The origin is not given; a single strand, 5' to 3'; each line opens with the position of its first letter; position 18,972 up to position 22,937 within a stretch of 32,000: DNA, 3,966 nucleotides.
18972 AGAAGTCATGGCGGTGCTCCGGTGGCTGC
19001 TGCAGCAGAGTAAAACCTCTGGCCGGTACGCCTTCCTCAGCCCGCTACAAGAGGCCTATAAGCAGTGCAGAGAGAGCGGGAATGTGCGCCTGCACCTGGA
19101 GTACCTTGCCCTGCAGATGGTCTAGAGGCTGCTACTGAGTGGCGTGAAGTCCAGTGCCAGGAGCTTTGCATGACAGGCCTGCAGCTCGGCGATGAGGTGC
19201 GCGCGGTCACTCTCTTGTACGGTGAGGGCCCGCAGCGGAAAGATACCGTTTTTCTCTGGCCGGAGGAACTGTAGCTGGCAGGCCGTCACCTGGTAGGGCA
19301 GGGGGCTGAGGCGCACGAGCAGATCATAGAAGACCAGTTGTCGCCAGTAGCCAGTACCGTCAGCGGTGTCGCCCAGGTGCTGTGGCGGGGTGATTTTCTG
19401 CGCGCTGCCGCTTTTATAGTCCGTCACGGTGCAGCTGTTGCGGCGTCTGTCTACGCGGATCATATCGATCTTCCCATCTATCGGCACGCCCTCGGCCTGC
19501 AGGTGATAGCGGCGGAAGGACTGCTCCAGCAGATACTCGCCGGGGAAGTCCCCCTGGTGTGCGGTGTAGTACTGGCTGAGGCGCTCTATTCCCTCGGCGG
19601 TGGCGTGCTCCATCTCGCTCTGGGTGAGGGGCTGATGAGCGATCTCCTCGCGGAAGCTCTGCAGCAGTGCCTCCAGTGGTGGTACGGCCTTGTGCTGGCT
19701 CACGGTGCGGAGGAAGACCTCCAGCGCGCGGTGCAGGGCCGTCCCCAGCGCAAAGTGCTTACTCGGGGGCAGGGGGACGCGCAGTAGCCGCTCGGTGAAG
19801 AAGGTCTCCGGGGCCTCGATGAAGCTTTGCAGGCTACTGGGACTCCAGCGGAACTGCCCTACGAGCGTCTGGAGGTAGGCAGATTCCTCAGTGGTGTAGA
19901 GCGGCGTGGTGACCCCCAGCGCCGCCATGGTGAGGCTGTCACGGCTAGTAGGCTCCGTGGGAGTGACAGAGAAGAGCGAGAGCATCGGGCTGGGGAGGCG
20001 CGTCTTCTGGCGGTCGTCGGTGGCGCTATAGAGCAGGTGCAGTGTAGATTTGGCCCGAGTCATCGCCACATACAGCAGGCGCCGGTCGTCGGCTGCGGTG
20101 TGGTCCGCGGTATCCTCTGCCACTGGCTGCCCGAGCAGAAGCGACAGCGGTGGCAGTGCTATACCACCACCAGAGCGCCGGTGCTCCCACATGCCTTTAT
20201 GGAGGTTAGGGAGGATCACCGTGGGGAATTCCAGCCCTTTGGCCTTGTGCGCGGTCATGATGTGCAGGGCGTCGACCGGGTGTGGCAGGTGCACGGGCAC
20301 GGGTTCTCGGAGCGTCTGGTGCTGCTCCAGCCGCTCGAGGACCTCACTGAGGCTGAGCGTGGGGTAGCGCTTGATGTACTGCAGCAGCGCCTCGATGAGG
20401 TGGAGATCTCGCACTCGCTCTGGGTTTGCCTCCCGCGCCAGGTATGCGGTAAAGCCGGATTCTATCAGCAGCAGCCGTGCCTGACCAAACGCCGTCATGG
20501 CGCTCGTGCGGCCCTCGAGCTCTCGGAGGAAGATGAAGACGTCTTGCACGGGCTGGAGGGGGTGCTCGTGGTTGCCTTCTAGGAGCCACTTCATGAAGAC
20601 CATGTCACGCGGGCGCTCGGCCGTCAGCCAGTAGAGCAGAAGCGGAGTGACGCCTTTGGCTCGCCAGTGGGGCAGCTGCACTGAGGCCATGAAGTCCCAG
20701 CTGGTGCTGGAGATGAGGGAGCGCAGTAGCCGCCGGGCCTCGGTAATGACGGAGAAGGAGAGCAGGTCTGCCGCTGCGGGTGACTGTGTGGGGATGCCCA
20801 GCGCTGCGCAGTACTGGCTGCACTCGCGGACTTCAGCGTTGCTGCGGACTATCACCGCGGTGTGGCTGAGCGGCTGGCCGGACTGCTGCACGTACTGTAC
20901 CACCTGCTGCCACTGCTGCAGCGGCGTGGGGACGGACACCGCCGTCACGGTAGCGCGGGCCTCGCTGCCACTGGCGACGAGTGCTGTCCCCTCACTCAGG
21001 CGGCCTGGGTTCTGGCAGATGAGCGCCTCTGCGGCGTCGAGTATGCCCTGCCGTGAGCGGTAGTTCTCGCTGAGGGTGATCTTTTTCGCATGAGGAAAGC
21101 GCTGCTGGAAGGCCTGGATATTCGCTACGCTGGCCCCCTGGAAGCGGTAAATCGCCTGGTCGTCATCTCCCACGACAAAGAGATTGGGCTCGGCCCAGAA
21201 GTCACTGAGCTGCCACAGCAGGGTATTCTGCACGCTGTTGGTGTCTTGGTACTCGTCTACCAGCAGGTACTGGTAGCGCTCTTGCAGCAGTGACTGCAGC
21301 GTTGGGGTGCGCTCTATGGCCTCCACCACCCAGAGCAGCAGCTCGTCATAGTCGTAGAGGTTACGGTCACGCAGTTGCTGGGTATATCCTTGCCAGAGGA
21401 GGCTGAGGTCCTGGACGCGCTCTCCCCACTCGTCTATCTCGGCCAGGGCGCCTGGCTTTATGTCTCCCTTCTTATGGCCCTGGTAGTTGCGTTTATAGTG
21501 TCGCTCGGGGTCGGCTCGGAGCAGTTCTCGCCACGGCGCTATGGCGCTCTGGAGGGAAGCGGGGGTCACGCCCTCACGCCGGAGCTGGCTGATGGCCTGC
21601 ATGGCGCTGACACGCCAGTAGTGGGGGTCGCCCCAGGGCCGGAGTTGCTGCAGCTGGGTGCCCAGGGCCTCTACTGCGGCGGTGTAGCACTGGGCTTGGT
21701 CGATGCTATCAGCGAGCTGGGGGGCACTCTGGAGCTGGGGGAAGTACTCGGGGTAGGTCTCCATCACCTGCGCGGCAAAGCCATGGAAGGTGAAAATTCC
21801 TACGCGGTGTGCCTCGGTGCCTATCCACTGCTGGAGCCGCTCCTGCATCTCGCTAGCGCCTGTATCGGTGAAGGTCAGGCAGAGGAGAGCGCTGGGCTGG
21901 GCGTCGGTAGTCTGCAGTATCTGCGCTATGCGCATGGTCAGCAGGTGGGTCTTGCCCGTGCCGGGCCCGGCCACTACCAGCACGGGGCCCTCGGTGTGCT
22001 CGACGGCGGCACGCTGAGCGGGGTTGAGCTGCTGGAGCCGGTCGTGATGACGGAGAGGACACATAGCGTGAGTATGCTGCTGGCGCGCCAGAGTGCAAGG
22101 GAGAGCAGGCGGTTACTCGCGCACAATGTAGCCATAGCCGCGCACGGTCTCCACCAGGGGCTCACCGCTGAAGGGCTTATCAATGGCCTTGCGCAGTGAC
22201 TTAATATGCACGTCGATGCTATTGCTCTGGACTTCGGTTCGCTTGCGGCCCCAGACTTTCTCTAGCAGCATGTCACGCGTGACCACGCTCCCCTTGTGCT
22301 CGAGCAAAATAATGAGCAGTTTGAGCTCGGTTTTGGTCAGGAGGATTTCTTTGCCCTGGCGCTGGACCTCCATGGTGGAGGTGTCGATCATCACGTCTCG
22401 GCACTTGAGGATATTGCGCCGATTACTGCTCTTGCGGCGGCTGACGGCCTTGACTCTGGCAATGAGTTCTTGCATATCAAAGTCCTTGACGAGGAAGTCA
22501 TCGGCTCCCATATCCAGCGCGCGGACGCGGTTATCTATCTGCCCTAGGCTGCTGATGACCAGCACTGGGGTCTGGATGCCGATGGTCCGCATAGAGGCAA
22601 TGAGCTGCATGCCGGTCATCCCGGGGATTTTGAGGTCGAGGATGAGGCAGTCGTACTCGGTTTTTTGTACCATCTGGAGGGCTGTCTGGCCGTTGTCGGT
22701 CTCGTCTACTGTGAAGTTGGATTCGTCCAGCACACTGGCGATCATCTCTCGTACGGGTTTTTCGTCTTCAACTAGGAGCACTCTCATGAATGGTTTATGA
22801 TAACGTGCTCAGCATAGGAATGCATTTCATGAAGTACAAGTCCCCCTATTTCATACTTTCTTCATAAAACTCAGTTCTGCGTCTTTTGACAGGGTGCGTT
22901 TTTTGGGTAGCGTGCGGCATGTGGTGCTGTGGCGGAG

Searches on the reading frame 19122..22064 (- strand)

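Call 103: search_protein_families(library=pfam, proteins=[window:19122-22064:-], max_evalue=0.0001)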
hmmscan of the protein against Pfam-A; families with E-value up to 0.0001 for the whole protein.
window:19122-22064:- (980 aa): 7 families
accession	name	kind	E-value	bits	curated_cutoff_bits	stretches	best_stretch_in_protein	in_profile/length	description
PF00580.27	UvrD-helicase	-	3e-63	214.5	23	1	13-324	1-271/271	UvrD/REP helicase N-terminal domain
PF13361.12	UvrD_C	-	9.7e-27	94.7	25.6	2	555-680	239-348/350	UvrD-like helicase C-terminal domain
PF13245.12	AAA_19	-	3e-19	70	25.1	1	17-308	1-133/134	AAA domain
PF12705.13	PDDEXK_1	-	1.1e-18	68.6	22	1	739-964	1-220/247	PD-(D/E)XK nuclease superfamily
PF13538.12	UvrD_C_2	-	7.4e-12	45.4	27.4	0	652-677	25-51/52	UvrD-like helicase C-terminal domain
PF01443.25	Viral_helicase1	-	8.5e-07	29.5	21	0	650-678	199-227/228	Viral superfamily 1 RNA helicase core domain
PF13604.12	AAA_30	-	3.6e-05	24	27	0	12-77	1-66/191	AAA domain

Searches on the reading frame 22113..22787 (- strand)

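Call 103: search_protein_families(library=pfam, proteins=[window:22113-22787:-], max_evalue=0.0001)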
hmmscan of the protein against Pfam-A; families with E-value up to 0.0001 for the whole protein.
window:22113-22787:- (224 aa): 2 families
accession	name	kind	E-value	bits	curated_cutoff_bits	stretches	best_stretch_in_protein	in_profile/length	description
PF00072.30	Response_reg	-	9.3e-31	106.7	30.2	1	3-113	1-111/111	Response regulator receiver domain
PF00486.34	Trans_reg_C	-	1.2e-23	83.3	26.2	1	145-221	1-76/77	Transcriptional regulatory protein, C terminal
